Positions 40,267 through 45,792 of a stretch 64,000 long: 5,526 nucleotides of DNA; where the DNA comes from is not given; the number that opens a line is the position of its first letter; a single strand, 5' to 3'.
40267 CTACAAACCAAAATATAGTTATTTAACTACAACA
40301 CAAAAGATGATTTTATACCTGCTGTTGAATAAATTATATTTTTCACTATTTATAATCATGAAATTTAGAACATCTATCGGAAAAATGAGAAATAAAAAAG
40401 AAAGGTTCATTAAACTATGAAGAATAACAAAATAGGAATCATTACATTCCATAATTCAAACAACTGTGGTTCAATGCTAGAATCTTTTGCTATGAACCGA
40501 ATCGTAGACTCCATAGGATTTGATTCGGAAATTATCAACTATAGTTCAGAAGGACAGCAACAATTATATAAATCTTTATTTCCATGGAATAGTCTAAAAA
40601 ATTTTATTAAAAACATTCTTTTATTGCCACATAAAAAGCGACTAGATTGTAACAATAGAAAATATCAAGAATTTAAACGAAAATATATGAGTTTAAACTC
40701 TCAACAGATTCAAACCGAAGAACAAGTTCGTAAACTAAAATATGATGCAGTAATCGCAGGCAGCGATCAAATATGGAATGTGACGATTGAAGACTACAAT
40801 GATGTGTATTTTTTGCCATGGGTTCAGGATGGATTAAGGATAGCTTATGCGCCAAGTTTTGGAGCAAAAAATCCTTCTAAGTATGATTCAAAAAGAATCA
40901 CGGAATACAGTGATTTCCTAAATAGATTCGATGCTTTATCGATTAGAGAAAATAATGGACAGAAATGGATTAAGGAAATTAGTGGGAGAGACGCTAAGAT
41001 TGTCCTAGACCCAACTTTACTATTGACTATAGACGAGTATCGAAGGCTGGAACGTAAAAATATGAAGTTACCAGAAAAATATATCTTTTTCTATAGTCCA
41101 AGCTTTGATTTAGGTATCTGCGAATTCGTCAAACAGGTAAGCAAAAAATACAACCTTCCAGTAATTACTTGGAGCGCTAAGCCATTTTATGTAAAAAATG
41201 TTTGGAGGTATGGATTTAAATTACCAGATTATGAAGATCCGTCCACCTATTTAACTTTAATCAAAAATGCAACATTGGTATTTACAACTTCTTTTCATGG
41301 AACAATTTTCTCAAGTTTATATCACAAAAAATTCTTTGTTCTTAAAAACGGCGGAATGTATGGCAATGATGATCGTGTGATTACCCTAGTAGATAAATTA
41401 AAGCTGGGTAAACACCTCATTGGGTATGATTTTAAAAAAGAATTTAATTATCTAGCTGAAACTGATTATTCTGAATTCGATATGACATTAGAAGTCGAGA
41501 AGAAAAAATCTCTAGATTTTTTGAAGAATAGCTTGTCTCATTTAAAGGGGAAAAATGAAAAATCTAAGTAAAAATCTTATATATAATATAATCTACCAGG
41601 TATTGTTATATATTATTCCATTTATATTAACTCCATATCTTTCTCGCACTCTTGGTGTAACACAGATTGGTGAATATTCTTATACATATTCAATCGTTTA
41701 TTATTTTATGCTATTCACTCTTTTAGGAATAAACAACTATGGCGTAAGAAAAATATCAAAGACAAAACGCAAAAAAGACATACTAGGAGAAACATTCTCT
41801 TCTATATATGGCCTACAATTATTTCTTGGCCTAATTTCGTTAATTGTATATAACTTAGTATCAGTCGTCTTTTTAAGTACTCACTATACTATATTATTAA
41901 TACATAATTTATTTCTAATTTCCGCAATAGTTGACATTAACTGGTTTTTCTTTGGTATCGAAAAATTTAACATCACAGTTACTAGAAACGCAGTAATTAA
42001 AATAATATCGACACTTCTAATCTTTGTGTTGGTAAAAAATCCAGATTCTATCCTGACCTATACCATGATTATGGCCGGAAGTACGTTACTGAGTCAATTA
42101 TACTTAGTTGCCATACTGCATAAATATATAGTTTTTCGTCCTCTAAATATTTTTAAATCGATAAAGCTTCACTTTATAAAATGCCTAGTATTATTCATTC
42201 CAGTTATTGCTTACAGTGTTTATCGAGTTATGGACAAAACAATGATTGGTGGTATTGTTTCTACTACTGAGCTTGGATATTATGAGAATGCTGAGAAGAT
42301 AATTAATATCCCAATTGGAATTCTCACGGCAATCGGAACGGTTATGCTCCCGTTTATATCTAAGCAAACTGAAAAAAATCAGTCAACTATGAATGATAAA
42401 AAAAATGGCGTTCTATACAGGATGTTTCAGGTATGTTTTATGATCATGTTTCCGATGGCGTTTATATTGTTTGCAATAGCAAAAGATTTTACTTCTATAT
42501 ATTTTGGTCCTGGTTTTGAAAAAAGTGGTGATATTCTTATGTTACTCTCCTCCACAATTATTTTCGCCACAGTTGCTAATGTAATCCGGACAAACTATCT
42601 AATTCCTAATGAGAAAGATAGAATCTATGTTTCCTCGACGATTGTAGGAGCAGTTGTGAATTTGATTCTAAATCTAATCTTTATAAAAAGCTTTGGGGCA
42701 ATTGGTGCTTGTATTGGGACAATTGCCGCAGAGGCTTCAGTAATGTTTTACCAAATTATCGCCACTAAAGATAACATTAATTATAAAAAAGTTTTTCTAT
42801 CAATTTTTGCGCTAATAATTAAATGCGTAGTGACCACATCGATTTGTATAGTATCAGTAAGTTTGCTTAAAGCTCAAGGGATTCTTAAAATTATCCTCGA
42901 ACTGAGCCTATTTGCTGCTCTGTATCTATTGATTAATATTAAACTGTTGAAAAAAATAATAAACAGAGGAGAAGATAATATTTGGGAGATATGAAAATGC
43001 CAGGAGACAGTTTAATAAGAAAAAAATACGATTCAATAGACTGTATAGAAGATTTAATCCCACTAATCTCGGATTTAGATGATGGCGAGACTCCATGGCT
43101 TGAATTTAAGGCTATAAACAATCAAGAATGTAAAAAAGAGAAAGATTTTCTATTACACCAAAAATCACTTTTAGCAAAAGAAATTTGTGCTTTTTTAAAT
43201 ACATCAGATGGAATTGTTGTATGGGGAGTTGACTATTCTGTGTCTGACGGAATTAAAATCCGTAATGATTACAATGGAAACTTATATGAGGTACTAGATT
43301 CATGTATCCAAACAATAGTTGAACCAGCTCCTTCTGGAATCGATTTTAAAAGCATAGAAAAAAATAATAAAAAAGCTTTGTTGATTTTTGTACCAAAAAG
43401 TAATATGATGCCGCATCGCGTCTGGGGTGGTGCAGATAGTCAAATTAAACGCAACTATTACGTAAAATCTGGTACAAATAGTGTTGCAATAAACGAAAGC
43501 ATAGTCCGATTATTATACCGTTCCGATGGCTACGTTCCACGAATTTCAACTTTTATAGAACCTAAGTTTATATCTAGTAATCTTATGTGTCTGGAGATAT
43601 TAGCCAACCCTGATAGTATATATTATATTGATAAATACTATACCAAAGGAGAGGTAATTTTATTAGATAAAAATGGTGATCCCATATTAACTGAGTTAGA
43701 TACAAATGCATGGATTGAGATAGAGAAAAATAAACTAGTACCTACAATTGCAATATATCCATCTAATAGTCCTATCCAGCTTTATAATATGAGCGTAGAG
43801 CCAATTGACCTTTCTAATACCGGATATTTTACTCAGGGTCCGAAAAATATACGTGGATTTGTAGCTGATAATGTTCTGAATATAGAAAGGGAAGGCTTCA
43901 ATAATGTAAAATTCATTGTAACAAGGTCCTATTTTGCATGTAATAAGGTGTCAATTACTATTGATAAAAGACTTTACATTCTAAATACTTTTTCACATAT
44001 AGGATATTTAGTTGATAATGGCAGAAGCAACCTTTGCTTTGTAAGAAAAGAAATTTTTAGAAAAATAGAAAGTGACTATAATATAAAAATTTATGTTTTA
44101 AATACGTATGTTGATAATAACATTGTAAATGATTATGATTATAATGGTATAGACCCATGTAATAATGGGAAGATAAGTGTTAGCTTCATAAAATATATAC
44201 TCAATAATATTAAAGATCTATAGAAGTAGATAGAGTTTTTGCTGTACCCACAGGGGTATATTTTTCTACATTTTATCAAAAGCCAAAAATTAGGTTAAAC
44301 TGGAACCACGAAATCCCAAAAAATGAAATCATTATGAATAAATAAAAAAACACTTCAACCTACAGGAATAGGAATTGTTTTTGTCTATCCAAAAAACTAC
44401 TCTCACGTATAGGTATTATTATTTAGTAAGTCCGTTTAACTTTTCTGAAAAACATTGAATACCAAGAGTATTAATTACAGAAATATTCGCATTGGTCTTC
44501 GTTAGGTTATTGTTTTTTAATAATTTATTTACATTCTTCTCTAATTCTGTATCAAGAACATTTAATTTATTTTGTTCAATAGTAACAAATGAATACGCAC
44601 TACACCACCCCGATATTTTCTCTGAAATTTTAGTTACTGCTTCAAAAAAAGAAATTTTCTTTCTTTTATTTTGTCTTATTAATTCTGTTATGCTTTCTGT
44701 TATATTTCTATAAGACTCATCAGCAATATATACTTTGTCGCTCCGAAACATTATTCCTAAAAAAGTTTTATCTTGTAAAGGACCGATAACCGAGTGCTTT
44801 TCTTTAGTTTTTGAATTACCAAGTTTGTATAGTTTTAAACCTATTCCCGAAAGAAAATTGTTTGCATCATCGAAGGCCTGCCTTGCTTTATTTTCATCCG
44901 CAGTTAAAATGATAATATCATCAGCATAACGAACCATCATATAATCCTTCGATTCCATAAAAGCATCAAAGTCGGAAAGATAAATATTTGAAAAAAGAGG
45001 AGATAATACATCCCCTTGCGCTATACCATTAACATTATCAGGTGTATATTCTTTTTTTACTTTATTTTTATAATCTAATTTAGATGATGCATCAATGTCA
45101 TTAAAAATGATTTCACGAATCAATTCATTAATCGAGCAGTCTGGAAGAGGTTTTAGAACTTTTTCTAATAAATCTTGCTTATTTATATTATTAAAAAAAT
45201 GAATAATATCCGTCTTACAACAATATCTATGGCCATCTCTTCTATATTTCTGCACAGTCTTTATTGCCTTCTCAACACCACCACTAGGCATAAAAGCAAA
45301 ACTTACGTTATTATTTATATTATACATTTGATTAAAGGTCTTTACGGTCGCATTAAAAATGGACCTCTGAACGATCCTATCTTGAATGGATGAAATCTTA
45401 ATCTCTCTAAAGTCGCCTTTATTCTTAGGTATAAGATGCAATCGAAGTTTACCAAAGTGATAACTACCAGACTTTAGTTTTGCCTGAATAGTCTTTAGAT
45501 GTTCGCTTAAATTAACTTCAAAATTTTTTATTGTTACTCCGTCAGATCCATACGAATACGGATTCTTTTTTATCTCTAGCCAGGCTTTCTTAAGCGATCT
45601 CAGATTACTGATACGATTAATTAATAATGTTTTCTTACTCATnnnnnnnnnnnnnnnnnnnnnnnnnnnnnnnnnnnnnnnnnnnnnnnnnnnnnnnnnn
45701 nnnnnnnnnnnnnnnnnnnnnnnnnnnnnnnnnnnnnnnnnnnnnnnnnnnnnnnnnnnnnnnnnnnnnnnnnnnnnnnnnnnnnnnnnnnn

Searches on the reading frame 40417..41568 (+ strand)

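Call 51: search_protein_families(library=pfam, proteins=[window:40417-41568:+], max_evalue=0.00001)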
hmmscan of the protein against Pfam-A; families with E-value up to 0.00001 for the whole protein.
window:40417-41568:+ (384 aa): 1 family
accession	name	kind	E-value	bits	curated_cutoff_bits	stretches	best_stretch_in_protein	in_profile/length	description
PF04230.19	PS_pyruv_trans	-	3.9e-30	106.2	25.3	1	16-311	1-278/280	Polysaccharide pyruvyl transferase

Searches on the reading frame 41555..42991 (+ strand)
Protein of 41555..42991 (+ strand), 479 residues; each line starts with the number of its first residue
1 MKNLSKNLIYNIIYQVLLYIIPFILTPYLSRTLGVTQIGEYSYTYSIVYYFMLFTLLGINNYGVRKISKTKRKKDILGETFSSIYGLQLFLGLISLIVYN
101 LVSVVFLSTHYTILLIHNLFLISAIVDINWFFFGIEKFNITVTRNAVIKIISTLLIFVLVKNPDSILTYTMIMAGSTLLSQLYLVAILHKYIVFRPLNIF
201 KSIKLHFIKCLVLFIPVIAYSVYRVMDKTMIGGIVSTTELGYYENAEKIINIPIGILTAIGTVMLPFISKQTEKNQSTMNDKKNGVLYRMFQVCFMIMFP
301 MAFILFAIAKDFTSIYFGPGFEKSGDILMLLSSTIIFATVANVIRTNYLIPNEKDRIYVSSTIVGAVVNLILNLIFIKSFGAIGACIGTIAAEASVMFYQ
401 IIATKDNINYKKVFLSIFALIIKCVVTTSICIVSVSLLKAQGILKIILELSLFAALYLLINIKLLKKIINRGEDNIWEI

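Call 51: search_protein_families(library=pfam, proteins=[window:41555-42991:+], max_evalue=0.00001)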
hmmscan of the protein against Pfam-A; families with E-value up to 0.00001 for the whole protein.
window:41555-42991:+ (479 aa): 3 families
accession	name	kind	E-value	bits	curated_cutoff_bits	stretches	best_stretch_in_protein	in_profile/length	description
PF01943.22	Polysacc_synt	-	2.3e-27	96.5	28.2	1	5-270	2-272/274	Polysaccharide biosynthesis protein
PF13440.11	Polysacc_synt_3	-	9e-12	45.3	23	1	29-321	2-288/293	Polysaccharide biosynthesis protein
PF03023.19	MurJ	-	6.8e-11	41.9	27.4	1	145-445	137-443/451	Lipid II flippase MurJ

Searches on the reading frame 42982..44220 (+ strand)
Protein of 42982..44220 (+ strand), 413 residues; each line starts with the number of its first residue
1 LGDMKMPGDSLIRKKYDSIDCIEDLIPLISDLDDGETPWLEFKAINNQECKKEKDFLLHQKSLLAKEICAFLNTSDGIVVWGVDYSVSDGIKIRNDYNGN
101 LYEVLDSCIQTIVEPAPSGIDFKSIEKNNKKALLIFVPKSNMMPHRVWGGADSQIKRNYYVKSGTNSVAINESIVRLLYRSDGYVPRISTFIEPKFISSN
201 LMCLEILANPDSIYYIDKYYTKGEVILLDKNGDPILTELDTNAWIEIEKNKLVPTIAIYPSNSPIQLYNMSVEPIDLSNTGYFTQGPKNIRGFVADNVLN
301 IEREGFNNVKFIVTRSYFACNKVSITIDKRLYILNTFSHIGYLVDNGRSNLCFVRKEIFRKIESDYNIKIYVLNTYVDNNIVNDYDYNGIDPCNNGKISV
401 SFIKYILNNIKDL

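Call 51: search_protein_families(library=pfam, proteins=[window:42982-44220:+], max_evalue=0.00001)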
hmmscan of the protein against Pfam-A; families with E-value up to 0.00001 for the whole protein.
window:42982-44220:+ (413 aa): 1 family
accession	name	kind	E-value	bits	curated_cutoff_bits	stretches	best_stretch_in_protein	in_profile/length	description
PF04326.19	SLFN_AlbA_2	-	1.4e-12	48.6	25.3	1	36-170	1-117/118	Schlafen, AlbA_2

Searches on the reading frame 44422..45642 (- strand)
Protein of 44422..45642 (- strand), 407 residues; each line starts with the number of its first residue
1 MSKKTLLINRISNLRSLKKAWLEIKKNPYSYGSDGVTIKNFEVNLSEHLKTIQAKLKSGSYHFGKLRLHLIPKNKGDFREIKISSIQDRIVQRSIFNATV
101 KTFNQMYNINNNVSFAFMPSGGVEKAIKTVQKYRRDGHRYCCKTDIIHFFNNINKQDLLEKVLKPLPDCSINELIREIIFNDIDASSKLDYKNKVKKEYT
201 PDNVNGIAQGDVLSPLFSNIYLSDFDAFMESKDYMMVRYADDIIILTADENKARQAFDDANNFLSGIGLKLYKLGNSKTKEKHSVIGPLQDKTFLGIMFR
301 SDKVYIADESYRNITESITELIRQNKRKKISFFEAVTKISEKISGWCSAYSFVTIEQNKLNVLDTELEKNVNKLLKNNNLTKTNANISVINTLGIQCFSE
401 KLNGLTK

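Call 51: search_protein_families(library=pfam, proteins=[window:44422-45642:-], max_evalue=0.00001)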
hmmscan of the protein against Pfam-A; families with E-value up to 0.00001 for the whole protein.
window:44422-45642:- (407 aa): 1 family
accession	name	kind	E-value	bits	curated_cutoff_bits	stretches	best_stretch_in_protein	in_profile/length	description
PF00078.32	RVT_1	-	3.6e-22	79.5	29.6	1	71-272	1-185/205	Reverse transcriptase (RNA-dependent DNA polymerase)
